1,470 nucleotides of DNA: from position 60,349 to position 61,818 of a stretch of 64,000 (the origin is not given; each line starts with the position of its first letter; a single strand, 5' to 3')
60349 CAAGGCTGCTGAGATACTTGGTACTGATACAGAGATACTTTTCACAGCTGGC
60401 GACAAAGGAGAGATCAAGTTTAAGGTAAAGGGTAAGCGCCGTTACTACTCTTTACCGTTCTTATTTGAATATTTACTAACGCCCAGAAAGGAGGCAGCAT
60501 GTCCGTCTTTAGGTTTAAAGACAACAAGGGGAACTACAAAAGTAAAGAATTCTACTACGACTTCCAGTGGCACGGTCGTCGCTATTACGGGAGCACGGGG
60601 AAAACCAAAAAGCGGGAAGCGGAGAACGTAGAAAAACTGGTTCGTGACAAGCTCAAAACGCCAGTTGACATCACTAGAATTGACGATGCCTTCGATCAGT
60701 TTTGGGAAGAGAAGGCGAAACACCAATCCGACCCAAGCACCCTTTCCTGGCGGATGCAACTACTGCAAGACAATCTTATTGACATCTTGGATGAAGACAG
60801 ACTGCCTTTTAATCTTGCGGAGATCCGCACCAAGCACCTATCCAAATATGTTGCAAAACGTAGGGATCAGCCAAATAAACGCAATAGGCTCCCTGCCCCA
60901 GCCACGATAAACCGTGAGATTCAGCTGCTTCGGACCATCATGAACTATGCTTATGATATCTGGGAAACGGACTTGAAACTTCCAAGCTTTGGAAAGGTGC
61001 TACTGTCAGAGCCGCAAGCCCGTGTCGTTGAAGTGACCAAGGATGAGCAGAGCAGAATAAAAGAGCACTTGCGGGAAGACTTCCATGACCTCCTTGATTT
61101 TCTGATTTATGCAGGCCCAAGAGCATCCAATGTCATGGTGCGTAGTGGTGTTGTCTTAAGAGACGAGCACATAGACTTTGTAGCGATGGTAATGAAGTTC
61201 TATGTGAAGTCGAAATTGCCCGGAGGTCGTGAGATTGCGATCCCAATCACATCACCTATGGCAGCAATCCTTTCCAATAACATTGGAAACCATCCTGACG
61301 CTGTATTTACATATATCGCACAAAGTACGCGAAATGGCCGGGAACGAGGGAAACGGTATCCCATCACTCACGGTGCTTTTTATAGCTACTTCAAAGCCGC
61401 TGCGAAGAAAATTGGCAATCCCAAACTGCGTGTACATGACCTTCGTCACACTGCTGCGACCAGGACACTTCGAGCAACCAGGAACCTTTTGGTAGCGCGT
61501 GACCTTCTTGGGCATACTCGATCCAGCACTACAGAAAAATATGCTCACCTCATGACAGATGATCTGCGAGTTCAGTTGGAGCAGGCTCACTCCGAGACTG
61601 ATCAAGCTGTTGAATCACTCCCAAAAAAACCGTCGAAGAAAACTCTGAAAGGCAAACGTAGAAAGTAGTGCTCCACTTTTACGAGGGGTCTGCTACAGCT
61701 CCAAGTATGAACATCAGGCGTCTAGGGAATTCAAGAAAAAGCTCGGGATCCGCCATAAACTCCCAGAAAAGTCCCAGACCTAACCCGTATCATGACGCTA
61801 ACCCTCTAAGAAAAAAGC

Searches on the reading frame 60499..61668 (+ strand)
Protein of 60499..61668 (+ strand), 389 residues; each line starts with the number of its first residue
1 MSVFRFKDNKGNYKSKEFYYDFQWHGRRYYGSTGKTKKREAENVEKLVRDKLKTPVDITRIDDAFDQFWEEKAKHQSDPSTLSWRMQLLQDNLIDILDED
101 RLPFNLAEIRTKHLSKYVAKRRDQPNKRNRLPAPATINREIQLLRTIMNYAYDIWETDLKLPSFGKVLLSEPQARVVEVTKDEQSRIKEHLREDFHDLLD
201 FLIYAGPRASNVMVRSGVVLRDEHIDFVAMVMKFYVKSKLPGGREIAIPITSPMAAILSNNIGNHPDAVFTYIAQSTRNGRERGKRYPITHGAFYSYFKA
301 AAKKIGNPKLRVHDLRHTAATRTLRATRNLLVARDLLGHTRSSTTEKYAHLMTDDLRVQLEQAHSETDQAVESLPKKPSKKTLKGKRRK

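Call 108: search_protein_families(library=phrogs, proteins=[window:60499-61668:+], max_evalue=0.00001)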
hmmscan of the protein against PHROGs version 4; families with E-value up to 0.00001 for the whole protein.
window:60499-61668:+ (389 aa): 3 families
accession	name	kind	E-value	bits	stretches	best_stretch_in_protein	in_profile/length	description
phrog_1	-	integration and excision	2.5e-42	147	1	14-371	120-455/611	integrase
phrog_216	-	integration and excision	1.5e-24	87.6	1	180-379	57-252/301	integrase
phrog_7269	-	integration and excision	2.3e-07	31.7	1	291-357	10-75/89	integrase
